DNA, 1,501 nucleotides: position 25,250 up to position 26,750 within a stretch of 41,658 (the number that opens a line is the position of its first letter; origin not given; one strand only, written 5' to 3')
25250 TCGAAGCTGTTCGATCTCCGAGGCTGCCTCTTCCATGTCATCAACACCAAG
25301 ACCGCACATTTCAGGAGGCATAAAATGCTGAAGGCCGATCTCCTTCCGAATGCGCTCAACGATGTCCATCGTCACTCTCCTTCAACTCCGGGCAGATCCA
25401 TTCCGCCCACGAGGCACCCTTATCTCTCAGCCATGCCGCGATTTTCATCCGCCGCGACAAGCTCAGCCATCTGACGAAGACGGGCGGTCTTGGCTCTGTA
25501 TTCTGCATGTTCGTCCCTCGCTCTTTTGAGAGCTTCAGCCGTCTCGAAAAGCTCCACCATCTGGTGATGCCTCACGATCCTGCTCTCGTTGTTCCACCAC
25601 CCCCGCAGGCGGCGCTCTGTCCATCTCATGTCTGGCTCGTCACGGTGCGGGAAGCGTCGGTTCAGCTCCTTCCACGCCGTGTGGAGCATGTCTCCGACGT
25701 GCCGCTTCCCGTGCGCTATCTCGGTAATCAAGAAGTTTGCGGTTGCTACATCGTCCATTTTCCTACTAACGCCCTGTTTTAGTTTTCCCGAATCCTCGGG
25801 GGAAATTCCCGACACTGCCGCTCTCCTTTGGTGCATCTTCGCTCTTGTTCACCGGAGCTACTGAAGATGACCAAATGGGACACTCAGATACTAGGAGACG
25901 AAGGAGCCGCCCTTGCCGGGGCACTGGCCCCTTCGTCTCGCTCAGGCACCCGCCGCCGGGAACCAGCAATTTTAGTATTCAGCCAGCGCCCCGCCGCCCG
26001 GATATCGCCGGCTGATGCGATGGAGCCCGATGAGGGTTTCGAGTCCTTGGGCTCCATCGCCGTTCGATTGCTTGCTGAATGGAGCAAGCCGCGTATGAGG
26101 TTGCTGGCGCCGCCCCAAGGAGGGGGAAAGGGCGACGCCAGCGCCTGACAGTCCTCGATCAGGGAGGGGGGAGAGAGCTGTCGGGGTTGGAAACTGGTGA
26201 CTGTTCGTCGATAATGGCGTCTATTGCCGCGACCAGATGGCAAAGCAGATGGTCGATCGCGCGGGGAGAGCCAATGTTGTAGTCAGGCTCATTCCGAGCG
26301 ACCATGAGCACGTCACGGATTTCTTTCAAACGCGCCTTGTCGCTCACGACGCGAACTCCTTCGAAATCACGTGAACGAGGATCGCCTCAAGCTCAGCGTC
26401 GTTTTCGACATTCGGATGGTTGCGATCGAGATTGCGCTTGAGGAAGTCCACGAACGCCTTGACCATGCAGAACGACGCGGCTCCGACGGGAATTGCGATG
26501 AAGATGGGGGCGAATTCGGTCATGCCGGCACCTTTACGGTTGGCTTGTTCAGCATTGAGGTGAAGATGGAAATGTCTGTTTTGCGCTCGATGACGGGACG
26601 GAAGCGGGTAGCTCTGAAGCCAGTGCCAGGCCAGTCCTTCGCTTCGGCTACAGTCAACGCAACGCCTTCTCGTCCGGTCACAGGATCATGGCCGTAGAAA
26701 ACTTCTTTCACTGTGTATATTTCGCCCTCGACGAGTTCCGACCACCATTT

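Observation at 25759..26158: A 320-400 nt hairpin-dense non-coding island inside the early-left operon: candidate structured RNA with a CCUCC (anti-SD-like) loop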

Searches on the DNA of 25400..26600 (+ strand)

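Call 6: search_rna_families(source=window, start=25600, end=26350, threshold=evalue, max_evalue=10, show_alignments=3)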
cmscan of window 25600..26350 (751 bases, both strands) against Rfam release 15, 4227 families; matches with E-value up to 10: 8.
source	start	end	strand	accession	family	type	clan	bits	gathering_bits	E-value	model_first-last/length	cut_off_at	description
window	26099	26187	-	RF01066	6C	Cis-reg;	-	30.4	47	0.056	1-75/75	no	6C RNA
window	26061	26205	-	RF02342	ar7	Gene; sRNA;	-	23.1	60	0.024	1-145/145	no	Alphaproteobacterial sRNA ar7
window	26096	26190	-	RF02833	Scr3202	Gene; sRNA;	-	21.3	52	1.4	1-95/95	no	Streptomyces RNA 3202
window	26012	26079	+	RF02271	uc_338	Cis-reg;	-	20.8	120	0.0099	1-180/180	no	TUC338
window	26106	26139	+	RF01836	weev_FSE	Cis-reg; frameshift_element;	-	18.1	40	6.2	1-27/27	no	ribosomal frameshift site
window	25738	25763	-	RF01074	RF_site1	Cis-reg; frameshift_element;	-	17.1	40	2.4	1-40/40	no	Putative RNA-dependent RNA polymerase ribosomal frameshift site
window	26105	26140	-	RF02791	CcsR1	Gene; sRNA;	-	13.7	65.3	1.9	45-77/83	no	Conserved CCUCCUCCC motif stress-induced RNA 1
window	25617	25645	-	RF03012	Mu-gpT-DE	Gene; sRNA;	-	12.5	49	7.7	1-53/53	no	Mu-gpT-DE RNA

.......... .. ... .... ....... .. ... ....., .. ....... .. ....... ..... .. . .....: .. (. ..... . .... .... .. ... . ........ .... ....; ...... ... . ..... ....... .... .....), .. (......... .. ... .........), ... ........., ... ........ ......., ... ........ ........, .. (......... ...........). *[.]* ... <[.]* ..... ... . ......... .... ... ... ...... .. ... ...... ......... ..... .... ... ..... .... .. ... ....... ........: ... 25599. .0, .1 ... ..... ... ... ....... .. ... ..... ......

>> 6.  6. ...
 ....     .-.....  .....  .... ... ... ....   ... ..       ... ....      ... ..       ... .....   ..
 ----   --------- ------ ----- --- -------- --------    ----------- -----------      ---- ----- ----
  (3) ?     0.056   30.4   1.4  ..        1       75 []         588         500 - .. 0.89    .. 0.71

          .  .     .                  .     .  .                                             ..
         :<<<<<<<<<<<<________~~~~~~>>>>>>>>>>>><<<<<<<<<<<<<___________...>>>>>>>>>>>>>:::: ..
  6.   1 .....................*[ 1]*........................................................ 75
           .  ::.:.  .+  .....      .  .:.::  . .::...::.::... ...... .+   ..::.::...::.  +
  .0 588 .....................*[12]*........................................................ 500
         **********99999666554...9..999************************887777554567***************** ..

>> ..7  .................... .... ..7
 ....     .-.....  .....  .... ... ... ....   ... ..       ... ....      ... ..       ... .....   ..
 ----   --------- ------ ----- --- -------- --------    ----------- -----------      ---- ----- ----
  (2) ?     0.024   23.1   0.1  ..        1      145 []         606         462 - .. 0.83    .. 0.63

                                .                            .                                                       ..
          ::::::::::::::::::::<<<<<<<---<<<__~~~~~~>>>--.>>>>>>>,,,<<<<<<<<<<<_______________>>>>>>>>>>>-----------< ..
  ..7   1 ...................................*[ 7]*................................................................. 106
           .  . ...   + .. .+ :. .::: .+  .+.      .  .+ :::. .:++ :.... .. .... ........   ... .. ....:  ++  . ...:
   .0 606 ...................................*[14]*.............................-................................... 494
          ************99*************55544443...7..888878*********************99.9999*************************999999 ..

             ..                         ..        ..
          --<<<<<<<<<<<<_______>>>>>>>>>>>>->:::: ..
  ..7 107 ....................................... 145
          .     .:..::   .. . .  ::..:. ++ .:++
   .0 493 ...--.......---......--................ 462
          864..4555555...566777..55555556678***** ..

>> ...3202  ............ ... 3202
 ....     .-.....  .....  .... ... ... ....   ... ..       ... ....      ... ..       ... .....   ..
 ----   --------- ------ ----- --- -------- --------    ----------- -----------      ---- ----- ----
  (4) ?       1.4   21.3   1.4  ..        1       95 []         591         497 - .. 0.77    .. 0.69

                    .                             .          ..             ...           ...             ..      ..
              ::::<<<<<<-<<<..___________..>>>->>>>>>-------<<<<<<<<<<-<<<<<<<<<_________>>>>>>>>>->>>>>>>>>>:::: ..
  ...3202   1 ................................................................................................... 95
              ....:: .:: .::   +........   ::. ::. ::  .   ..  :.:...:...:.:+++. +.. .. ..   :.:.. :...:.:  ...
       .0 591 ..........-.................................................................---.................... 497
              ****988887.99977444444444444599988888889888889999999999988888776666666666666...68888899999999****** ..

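Call 7: search_dna_similar(query=window:25400-26600:+, collection=phages, mode=distant, max_rows=30)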
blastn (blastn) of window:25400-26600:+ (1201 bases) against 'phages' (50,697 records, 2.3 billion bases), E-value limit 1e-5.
Records with a match: 4; places in all: 4; records where one place covers at least 80% of the query: 0.
Best place of each record, by identity: 80-90% 1; 60-80% 3.
By first word of the organism name: Rhizobium 4.
By host as written in the record: Rhizobium etli N741 1; Rhizobium etli sv. phaseoli N561 1; Rhizobium phaseoli I1_23 1; Rhizobium etli Y1_10 1.
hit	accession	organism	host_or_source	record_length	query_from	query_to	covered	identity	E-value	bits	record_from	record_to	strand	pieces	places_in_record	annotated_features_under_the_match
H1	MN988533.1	Rhizobium phage RHph_N2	Rhizobium etli N741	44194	513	791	23%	70.6%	2e-23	117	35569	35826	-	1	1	hypothetical protein (x2)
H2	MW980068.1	Rhizobium phage RHEph18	Rhizobium etli sv. phaseoli N561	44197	513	791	23%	70.6%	2e-23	117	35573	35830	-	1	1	hypothetical protein (x2)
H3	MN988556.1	Rhizobium phage RHph_I1_23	Rhizobium phaseoli I1_23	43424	539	743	17%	78.2%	2e-35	157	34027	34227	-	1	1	none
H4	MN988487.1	Rhizobium phage RHph_Y1_10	Rhizobium etli Y1_10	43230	423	572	12%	89.3%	3e-46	192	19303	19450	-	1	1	none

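Call 8: search_dna_similar(query=window:25400-26600:+, collection=plasmids, mode=distant, max_rows=30)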
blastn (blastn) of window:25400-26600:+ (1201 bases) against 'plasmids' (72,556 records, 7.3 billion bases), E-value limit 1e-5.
No match.

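Call 9: get_annotated_region(hit=H1, flank=3000)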
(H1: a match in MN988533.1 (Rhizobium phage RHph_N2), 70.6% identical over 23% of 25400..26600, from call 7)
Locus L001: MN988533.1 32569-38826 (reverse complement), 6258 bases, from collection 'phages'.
description: Rhizobium phage RHph_N2, complete genome.
organism: Rhizobium phage RHph_N2 (NCBI taxid 2509585)
taxonomy: Viruses; Duplodnaviria; Heunggongvirae; Uroviricota; Caudoviricetes
host: Rhizobium etli N741; source: agricultural lands; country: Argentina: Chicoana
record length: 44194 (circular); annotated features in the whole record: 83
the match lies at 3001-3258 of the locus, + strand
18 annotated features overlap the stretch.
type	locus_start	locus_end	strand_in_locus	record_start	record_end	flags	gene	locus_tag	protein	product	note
CDS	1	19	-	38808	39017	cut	-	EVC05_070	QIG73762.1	hypothetical protein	-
CDS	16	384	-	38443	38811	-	-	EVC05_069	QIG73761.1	hypothetical protein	-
CDS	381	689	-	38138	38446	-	-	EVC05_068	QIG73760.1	hypothetical protein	-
CDS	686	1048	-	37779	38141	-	-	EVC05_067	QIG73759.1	holliday junction resolvase RusA-like protein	GO_function: GO:0000287 - magnesium ion binding; GO_process: GO:0006281 - DNA repair; GO_process: GO:0006310 - DNA ...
CDS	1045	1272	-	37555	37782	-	-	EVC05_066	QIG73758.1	hypothetical protein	-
CDS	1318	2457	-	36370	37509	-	-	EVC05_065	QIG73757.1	DNA-cytosine methyltransferase protein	GO_function: GO:0003677 - DNA binding; GO_process: GO:0006306 - DNA methylation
CDS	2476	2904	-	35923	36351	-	-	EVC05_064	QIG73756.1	hypothetical protein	-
CDS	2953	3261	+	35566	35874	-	-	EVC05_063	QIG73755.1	hypothetical protein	-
CDS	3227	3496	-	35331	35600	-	-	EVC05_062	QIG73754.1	hypothetical protein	-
CDS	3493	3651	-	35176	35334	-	-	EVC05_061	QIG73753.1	hypothetical protein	-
CDS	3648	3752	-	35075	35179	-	-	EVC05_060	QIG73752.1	hypothetical protein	-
CDS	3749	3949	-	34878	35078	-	-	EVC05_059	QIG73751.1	hypothetical protein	-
CDS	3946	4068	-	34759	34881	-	-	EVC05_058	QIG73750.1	hypothetical protein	-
CDS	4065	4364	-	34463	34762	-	-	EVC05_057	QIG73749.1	hypothetical protein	-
CDS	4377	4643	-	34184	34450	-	-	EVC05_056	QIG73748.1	hypothetical protein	-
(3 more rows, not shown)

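Call 10: get_annotated_region(hit=H3, flank=3000)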
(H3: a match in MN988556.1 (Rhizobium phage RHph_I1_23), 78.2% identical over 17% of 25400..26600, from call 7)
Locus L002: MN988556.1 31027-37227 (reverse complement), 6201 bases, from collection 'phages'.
description: Rhizobium phage RHph_I1_23, complete genome.
organism: Rhizobium phage RHph_I1_23 (NCBI taxid 2509727)
taxonomy: Viruses; Duplodnaviria; Heunggongvirae; Uroviricota; Caudoviricetes
host: Rhizobium phaseoli I1_23; source: agricultural lands; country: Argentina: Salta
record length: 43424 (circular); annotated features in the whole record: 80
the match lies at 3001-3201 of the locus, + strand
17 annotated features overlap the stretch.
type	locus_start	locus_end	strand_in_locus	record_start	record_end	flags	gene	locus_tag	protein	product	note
CDS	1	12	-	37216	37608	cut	-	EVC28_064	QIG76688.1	hypothetical protein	-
CDS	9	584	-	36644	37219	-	-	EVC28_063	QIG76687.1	putative DNA methyltransferase protein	-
misc_feature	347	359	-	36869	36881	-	-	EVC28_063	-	attachment site attR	-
CDS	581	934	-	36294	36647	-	-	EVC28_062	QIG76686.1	holliday junction resolvase RusA-like protein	GO_function: GO:0000287 - magnesium ion binding; GO_process: GO:0006281 - DNA repair; GO_process: GO:0006310 - DNA ...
CDS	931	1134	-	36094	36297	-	-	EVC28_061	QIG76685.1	hypothetical protein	-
CDS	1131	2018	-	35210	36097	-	-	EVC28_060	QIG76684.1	putative NinC-like recombination protein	-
CDS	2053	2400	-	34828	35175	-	-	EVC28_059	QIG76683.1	hypothetical protein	-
CDS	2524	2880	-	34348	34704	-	-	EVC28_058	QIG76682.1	hypothetical protein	-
CDS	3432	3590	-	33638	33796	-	-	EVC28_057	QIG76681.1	hypothetical protein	-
CDS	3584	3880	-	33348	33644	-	-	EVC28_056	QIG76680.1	hypothetical protein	-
CDS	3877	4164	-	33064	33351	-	-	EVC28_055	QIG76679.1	hypothetical protein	-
CDS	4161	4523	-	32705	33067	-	-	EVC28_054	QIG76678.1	hypothetical protein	-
CDS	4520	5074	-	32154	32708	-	-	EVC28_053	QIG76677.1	hypothetical protein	-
CDS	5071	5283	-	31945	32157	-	-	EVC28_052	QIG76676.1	cro-like repressor protein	GO_function: GO:0003677 - DNA binding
CDS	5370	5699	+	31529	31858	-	-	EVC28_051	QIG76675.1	HTH-type transcriptional regulator protein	GO_function: GO:0003677 - DNA binding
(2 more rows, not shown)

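Call 11: get_annotated_region(hit=H4, flank=3000)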
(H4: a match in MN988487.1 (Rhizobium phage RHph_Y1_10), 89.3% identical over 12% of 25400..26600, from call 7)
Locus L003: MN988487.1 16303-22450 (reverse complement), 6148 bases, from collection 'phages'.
description: Rhizobium phage RHph_Y1_10, complete genome.
organism: Rhizobium phage RHph_Y1_10 (NCBI taxid 2509570)
taxonomy: Viruses; Duplodnaviria; Heunggongvirae; Uroviricota; Caudoviricetes
host: Rhizobium etli Y1_10; source: agricultural lands; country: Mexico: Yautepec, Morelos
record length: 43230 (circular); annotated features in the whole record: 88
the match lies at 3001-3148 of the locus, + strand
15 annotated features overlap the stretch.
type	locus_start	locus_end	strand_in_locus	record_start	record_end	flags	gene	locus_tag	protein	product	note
CDS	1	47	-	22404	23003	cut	-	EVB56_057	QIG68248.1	hypothetical protein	-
CDS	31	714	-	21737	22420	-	-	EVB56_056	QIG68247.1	DNA replication protein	-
CDS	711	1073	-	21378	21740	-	-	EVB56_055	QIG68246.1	holliday junction resolvase RusA-like protein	GO_function: GO:0000287 - magnesium ion binding; GO_process: GO:0006281 - DNA repair; GO_process: GO:0006310 - DNA ...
CDS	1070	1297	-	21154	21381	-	-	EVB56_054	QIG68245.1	hypothetical protein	-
CDS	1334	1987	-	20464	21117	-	-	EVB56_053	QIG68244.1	putative DNA methylase protein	-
CDS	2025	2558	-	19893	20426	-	-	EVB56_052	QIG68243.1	RNA ligase 2 protein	-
CDS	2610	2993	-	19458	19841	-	-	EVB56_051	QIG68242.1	hypothetical protein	-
CDS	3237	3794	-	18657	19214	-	-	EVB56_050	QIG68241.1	HNH endonuclease protein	GO_function: GO:0003677 - DNA binding; GO_process: GO:0006355 - regulation of transcription, DNA-dependent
CDS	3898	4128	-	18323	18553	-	-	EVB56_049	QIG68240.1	hypothetical protein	-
CDS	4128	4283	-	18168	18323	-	-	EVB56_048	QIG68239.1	hypothetical protein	-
CDS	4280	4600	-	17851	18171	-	-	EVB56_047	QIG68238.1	hypothetical protein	-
CDS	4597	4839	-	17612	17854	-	-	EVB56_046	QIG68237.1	DUF551 domain-containing protein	-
CDS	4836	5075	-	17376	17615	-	-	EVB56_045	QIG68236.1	putative transcriptional regulator protein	GO_function: GO:0003677 - DNA binding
CDS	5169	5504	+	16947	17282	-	-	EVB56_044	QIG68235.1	HTH-type transcriptional regulator protein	GO_function: GO:0003677 - DNA binding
CDS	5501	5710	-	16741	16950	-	-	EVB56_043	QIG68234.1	hypothetical protein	-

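Call 72: search_rna_families(sources=[L001, L002, L003, L124, L128, L132, L134, L137, L172, L174, L209, L322, L324, L326, L335, L343, L344, L348, L352, L357], threshold=gathering)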
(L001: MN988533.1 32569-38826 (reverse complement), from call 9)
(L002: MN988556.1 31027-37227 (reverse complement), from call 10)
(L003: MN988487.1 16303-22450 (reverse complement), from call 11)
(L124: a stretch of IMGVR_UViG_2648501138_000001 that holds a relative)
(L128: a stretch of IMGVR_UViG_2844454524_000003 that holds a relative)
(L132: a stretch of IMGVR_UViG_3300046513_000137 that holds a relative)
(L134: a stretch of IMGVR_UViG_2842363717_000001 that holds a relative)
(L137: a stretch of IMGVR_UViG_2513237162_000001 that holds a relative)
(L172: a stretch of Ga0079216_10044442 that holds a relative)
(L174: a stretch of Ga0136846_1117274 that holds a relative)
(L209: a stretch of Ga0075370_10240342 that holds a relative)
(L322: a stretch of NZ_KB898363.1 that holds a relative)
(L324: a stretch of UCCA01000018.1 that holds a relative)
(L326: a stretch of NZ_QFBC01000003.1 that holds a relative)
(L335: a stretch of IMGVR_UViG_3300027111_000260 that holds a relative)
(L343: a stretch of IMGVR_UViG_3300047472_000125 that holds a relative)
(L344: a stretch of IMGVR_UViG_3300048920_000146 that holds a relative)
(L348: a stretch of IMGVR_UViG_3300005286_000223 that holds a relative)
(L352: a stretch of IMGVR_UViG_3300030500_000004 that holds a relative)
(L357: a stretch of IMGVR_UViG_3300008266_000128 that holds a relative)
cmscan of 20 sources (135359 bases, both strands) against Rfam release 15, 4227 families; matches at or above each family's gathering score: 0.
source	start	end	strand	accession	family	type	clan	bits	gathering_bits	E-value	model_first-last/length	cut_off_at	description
